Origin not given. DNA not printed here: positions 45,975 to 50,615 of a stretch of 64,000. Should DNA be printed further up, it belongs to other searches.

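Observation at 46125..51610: Rhs/YD-repeat polymorphic-toxin cassette embedded among housekeeping genes of a Mollicutes-like genome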

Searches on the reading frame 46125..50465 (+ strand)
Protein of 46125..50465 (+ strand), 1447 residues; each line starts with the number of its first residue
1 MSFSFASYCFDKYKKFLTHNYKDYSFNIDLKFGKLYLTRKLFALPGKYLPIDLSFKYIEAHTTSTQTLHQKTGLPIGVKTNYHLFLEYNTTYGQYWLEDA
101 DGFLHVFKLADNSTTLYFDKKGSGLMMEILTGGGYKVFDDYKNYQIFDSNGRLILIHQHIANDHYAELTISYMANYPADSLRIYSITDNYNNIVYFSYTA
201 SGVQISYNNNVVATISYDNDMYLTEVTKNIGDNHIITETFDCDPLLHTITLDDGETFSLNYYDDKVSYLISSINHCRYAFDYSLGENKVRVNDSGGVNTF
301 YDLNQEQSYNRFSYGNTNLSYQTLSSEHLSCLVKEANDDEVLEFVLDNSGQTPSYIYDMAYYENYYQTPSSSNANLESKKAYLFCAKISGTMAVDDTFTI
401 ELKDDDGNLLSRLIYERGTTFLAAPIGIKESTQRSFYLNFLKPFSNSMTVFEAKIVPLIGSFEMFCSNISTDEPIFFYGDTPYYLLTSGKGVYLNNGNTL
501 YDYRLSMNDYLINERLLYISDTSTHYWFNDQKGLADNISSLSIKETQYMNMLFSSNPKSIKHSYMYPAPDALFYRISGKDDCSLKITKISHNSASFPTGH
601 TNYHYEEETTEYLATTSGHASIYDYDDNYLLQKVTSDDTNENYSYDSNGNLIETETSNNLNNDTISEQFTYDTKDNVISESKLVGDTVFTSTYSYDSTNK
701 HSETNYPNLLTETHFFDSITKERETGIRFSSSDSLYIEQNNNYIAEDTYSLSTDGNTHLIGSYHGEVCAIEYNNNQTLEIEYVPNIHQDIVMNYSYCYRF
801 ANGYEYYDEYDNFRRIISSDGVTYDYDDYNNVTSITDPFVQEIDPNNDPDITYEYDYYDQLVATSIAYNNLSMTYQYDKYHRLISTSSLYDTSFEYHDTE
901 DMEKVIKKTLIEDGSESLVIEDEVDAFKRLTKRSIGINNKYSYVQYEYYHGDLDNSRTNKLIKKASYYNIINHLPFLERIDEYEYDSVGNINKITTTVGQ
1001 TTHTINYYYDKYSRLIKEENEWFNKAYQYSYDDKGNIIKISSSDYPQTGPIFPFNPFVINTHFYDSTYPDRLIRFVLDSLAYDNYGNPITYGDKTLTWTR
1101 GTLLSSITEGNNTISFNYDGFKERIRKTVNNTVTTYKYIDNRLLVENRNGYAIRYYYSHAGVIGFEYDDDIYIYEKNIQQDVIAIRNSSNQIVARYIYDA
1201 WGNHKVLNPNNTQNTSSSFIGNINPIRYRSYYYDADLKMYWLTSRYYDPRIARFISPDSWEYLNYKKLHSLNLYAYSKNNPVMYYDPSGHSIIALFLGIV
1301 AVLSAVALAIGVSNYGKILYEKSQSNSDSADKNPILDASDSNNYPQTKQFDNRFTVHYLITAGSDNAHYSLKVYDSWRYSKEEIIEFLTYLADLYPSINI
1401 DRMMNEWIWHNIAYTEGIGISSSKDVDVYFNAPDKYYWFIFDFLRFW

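Call 3: search_protein_families(library=pfam, proteins=[window:46125-50465:+], max_evalue=0.01)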
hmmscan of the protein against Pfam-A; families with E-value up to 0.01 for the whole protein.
window:46125-50465:+ (1447 aa): 1 family
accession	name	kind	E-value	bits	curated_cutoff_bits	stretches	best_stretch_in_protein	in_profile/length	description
PF05593.20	RHS_repeat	-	5.2e-05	24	22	0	807-838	1-34/38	RHS Repeat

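Call 4: search_protein_families(library=ncbifam, proteins=[window:46125-50465:+], max_evalue=0.01)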
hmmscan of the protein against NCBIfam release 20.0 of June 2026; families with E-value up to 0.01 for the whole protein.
window:46125-50465:+ (1447 aa): 2 families
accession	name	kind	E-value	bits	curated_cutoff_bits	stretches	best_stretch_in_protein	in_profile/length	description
TIGR03696.1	Rhs_assc_core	domain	8.9e-17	61.4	32.5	1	1198-1290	1-76/76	RHS repeat-associated core domain-containing protein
TIGR01643.1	YD_repeat_2x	repeat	2e-06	28.1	15.8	0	625-656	1-33/42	YD repeat-containing protein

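Call 9: find_encoding_contigs(protein=window:46125-50465:+, flank=10000, max_places=6)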
Protein window:46125-50465:+ (1447 aa): 3 contigs read that carry it; 1 place shown.
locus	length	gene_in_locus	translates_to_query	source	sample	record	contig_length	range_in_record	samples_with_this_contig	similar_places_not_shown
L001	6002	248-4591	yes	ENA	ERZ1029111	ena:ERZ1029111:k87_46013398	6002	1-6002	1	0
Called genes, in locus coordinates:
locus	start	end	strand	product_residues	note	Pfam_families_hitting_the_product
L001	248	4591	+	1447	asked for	-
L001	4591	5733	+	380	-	-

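Call 10: find_homologous_proteins(query=window:46125-50465:+, max_evalue=0.00001)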
Query window:46125-50465:+ (1447 aa): 62 proteins with E <= 0.00001 among 5918 candidates.
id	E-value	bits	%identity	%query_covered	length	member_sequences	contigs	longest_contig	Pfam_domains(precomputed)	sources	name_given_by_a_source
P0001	0.0e+0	3289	100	100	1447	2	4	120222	-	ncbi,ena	-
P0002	0.0e+0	2742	92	91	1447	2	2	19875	PF05593.20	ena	-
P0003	0.0e+0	2704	92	89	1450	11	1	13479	-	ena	-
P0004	0.0e+0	2694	91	91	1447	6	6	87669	PF05593.20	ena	-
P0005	0.0e+0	2605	87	91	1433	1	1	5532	-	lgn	-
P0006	0.0e+0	2598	81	100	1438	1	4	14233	-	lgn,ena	-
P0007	0.0e+0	2227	75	90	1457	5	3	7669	PF05593.20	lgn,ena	-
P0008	0.0e+0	2203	76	91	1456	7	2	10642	PF05593.20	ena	-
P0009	0.0e+0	1984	68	91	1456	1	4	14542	PF05593.20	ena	-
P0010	0.0e+0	1407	52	90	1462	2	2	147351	PF05593.20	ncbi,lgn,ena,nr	ncbi:MAG: RHS repeat-associated core domain-containing protein [Bacilli bacterium]|nr:RHS repeat-ass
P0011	0.0e+0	1403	51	90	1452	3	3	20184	PF05593.20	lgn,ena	-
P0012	0.0e+0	1389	51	91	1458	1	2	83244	PF05593.20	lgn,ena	-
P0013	0.0e+0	1373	51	92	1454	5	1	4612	PF05593.20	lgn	-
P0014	0.0e+0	1352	51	91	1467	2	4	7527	PF05593.20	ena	-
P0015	0.0e+0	1164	43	100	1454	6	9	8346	PF05593.20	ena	-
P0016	0.0e+0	1158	44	100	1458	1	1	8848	PF05593.20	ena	-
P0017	0.0e+0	1133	43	99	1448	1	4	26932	PF05593.20,PF25023.2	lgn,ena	-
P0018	0.0e+0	1127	43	100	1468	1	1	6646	PF05593.20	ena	-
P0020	0.0e+0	1115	42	100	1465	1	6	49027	-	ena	-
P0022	0.0e+0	1063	41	99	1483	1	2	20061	PF05593.20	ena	-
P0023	0.0e+0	1060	41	100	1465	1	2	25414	PF05593.20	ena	-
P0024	0.0e+0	1049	41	99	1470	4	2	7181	PF05593.20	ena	-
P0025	0.0e+0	1048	44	92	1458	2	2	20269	PF05593.20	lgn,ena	-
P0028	2.4e-297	1008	43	91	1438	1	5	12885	PF05593.20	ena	-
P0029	7.8e-297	1007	40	100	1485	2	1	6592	PF05593.20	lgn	-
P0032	4.3e-289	981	42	90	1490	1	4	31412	PF05593.20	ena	-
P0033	1.3e-288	979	40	100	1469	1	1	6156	PF05593.20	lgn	-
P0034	3.5e-278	945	41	91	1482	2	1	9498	PF05593.20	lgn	-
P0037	1.4e-47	181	34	30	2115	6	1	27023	PF05593.20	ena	-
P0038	8.5e-47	178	34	30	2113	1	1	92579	PF05593.20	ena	-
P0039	3.5e-45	173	35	27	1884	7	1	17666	PF05593.20,PF25023.2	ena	-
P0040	3.4e-42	163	38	21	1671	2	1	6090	PF05593.20,PF25023.2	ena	-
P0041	1.5e-40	157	38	21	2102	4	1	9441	PF12385.15,PF05593.20,PF02018.24,PF25023.2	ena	-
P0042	9.8e-39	151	33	31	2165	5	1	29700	PF05593.20,PF25023.2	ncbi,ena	-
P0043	1.6e-37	147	35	23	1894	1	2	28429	PF05593.20,PF25023.2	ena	-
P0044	3.9e-34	136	37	22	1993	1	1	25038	PF05593.20,PF25023.2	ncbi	-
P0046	5.5e-30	122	28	47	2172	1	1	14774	PF05593.20,PF25023.2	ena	-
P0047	4.8e-28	116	32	23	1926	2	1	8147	PF05593.20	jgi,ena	jgi:RHS repeat-associated protein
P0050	2.0e-27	114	27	47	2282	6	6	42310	PF05593.20,PF25023.2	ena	-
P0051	8.4e-26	108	32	22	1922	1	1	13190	PF05593.20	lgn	-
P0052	1.2e-24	105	29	24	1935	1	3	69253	PF05593.20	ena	-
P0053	1.0e-23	102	31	34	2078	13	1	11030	PF05593.20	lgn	-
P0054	2.6e-19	87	28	47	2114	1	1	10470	PF05593.20,PF25023.2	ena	-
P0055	3.5e-18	83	33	13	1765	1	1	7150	PF05593.20,PF25023.2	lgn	-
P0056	2.5e-17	80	27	34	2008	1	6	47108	PF05593.20,PF15643.13,PF25023.2,PF20148.5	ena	-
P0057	3.6e-14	70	24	29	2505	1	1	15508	PF01839.30,PF05593.20,PF13517.13,PF25023.2,PF03534.19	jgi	jgi:RHS repeat-associated protein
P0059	1.1e-10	58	25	46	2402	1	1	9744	PF05593.20,PF25023.2,PF02368.25,PF20148.5,PF00082.28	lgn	-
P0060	1.5e-10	58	24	45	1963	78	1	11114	PF05593.20,PF25023.2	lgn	-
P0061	5.1e-10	56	26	46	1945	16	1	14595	PF05593.20,PF25023.2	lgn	-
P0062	4.8e-6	43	25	48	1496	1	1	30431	PF05593.20,PF25023.2,PF20148.5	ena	-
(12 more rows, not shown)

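Call 13: find_encoding_contigs(protein=P0004, flank=10000, max_places=2)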
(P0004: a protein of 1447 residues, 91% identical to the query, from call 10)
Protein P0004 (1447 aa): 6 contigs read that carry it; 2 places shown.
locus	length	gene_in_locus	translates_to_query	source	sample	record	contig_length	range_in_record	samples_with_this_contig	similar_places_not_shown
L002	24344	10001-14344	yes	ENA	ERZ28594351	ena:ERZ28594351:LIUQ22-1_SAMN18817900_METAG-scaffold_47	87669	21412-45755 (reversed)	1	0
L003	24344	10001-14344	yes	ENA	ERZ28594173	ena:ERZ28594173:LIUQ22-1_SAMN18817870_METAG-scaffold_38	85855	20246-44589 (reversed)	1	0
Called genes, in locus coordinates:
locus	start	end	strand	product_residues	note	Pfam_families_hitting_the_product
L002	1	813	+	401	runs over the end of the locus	PF00365:PFK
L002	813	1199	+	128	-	-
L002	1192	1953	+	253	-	PF00119:ATP-synt_A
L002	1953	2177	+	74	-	PF00137:ATP-synt_C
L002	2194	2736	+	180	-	PF00430:ATP-synt_B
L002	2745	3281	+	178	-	PF00213:OSCP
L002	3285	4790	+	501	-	PF02874:ATP-synt_ab_N, PF00006:ATP-synt_ab, PF00306:ATP-synt_ab_C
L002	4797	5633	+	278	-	PF00231:ATP-synt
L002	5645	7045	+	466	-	PF02874:ATP-synt_ab_N, PF00006:ATP-synt_ab, PF22919:ATP-synt_VA_C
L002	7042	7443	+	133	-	PF02823:ATP-synt_DE_N, PF00401:ATP-synt_DE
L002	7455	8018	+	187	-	PF00719:Pyrophosphatase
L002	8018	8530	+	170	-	PF00588:SpoU_methylase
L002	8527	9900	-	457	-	PF05833:NFACT_N, PF05670:NFACT-R_1 (weak)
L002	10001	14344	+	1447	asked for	PF05593:RHS_repeat (faint)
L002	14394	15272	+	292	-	-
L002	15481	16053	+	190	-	PF00625:Guanylate_kin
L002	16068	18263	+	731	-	PF17764:PriA_3primeBD, PF00270:DEAD, PF04851:ResIII, PF18319:Zn_ribbon_PriA, PF00271:Helicase_C, PF18074:PriA_C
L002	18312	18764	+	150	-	-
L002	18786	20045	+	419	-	-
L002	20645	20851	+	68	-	-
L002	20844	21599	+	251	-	PF00481:PP2C, PF13672:PP2C_2, PF07228:SpoIIE (faint)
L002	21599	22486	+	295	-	PF00069:Pkinase, PF03109:ABC1 (faint), PF07714:PK_Tyr_Ser-Thr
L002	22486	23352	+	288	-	PF16745:RsgA_N, PF03193:RsgA_GTPase, PF01926:MMR_HSR1 (faint)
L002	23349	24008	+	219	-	PF00834:Ribul_P_3_epim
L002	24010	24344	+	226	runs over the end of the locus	-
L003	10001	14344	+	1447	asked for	PF05593:RHS_repeat (faint)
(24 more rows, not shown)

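Call 14: find_encoding_contigs(protein=P0010, flank=10000, max_places=2)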
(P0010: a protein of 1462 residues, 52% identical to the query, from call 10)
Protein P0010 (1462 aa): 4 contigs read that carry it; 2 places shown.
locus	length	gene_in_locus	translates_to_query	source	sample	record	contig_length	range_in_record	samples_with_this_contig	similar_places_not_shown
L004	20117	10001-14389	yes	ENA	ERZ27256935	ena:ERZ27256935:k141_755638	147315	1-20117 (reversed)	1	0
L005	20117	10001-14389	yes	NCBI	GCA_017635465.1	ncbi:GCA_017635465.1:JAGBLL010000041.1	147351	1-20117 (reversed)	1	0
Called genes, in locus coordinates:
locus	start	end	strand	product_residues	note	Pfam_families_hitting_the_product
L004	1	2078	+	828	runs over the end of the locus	-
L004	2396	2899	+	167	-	PF04542:Sigma70_r2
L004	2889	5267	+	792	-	-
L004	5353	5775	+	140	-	-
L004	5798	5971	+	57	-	-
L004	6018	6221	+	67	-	PF12441:CopG_antitoxin (weak)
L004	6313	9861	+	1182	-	PF01855:POR_N, PF17147:PFOR_II, PF01558:POR, PF00037:Fer4 (faint), PF12797:Fer4_2 (faint), PF12838:Fer4_7, PF13237:Fer4_10 (weak), PF02775:TPP_enzyme_C, +3 more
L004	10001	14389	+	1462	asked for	PF05593:RHS_repeat (faint)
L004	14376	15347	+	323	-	-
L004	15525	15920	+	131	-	-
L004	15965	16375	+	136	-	PF01957:NfeD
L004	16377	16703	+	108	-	PF01145:Band_7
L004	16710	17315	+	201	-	PF01145:Band_7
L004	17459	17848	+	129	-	PF20586:DUF6788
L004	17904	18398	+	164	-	PF08433:KTI12, PF13238:AAA_18 (faint), PF13671:AAA_33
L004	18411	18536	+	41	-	-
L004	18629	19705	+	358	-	PF03629:SASA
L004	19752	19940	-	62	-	PF02604:PhdYeFM_antitox (weak)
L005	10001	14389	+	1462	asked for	PF05593:RHS_repeat (faint)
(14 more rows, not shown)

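Call 15: find_encoding_contigs(protein=P0020, flank=10000, max_places=2)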
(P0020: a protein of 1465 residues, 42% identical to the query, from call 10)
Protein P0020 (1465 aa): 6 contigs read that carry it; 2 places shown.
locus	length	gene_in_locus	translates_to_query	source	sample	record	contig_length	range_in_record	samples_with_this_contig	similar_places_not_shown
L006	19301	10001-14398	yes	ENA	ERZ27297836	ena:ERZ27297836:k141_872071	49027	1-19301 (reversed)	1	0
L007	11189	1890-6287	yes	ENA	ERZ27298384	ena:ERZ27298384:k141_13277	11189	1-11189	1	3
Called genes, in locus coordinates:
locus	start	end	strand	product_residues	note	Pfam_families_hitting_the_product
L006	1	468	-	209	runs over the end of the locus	PF01168:Ala_racemase_N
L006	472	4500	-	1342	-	PF00082:Peptidase_S8, PF02225:PA, PF07523:Big_3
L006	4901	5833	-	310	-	PF00106:adh_short, PF08659:KR (weak), PF01370:Epimerase, PF13561:adh_short_C2, PF16363:GDP_Man_Dehyd (weak)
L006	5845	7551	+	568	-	PF05547:Peptidase_M6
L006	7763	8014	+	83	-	PF21645:FakA-like_M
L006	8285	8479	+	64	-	PF13560:HTH_31 (weak), PF12844:HTH_19 (weak), PF01381:HTH_3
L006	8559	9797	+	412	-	PF01966:HD, PF13286:HD_assoc (faint)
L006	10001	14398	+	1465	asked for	-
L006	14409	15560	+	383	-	-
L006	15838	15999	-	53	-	-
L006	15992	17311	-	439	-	PF02486:Rep_trans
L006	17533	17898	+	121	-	PF13560:HTH_31 (weak), PF12844:HTH_19, PF01381:HTH_3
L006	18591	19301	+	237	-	?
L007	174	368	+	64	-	PF13560:HTH_31 (weak), PF12844:HTH_19 (weak), PF01381:HTH_3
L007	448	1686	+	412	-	PF01966:HD, PF13286:HD_assoc (faint)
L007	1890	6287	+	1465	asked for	-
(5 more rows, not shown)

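Call 17: search_protein_families(library=pfam, proteins=[L002:14394-15269:+, L004:14376-15344:+, L006:14409-15557:+], max_evalue=10)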
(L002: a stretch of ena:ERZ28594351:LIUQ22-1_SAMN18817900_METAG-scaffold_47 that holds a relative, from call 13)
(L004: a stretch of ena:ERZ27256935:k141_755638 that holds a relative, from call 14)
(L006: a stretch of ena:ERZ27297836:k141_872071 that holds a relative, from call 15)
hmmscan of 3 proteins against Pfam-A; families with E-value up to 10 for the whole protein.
L002:14394-15269:+ (292 aa): 1 family
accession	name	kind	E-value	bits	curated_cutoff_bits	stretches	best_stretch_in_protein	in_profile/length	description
PF20620.4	DUF6805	-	2.2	9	27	1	125-192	18-93/133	Family of unknown function (DUF6805)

L004:14376-15344:+ (323 aa): 0 families

L006:14409-15557:+ (383 aa): 2 families
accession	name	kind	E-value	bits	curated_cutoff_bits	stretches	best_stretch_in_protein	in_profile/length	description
PF23414.1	Beta-prop_EML_2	-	0.0022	17.9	90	1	119-197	74-152/266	Echinoderm microtubule-associated protein second beta-propeller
PF18663.7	Pallilysin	-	0.11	13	25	1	56-140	20-102/118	Pallilysin beta barrel domain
